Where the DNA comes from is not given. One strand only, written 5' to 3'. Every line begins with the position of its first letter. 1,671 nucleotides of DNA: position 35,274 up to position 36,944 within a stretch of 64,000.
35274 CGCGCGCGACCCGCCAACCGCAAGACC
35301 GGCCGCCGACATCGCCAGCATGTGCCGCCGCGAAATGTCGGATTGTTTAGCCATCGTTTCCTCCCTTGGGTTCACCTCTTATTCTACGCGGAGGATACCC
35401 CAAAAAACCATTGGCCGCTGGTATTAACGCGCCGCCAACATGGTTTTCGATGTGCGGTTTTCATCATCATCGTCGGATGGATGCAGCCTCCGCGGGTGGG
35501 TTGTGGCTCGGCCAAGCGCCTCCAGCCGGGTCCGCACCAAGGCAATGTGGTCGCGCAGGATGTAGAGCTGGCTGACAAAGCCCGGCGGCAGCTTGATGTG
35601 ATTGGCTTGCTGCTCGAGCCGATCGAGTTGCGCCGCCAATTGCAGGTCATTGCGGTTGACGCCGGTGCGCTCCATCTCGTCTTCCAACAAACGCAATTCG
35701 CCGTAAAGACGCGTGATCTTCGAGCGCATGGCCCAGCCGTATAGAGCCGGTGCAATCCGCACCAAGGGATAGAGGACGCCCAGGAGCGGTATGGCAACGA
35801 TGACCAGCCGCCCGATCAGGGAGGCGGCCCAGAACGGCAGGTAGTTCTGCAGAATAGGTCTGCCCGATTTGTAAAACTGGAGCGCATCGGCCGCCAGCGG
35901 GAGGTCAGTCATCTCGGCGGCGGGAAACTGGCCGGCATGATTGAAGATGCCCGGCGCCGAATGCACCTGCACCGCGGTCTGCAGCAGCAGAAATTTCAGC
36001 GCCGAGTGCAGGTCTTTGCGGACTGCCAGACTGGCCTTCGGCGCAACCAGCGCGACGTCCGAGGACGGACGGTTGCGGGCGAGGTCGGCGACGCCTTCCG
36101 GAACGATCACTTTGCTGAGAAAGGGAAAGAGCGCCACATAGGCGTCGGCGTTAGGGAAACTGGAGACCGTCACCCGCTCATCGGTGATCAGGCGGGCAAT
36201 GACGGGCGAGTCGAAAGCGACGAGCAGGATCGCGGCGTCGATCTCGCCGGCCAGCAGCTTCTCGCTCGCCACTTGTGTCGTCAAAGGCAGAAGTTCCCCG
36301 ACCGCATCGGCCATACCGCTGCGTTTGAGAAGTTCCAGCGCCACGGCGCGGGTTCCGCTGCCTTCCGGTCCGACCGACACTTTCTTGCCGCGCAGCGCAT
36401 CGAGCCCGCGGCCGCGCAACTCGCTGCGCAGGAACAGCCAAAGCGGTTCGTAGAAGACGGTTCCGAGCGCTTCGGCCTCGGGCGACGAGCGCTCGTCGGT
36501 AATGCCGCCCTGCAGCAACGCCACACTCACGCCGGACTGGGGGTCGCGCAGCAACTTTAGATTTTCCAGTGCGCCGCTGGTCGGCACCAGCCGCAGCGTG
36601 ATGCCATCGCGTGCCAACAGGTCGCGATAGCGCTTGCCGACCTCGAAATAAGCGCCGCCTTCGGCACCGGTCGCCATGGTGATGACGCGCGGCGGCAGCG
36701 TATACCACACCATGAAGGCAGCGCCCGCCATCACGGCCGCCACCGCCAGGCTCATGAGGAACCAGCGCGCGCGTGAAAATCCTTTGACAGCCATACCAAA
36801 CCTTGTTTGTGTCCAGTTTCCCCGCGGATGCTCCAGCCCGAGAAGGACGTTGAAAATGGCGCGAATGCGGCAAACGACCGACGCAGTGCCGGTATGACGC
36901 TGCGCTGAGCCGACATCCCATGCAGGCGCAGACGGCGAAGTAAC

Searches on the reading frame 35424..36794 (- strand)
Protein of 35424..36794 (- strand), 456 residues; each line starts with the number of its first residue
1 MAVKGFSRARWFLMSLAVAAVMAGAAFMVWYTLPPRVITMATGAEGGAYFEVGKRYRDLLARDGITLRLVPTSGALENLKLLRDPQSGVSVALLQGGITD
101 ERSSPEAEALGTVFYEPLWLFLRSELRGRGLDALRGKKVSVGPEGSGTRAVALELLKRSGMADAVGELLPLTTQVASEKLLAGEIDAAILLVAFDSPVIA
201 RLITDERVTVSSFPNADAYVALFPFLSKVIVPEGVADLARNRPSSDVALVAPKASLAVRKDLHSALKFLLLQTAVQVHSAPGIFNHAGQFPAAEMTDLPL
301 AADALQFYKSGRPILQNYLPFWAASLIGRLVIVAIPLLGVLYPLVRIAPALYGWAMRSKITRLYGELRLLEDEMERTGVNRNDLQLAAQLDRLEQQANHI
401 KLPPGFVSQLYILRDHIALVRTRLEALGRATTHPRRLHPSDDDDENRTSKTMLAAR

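Call 11: search_protein_families(library=pfam, proteins=[window:35424-36794:-], max_evalue=0.001)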
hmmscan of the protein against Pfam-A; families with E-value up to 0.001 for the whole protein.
window:35424-36794:- (456 aa): 1 family
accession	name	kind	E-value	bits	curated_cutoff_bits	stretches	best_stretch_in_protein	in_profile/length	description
PF16868.10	NMT1_3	-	7.8e-19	68.8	27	1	40-309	1-286/289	NMT1-like family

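Call 51: search_protein_families(library=ncbifam, proteins=[window:35424-36794:-], max_evalue=0.01)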
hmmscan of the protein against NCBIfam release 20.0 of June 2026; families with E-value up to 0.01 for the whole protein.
window:35424-36794:- (456 aa): 2 families
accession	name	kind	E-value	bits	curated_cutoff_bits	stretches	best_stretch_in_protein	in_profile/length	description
TIGR02122.1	TRAP_TAXI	subfamily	5.1e-17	61.7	84.35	1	9-263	3-267/320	TAXI family TRAP transporter solute-binding subunit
TIGR01728.1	SsuA_fam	subfamily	0.00058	19.2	163.5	1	131-190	98-156/290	aliphatic sulfonate ABC transporter substrate-binding protein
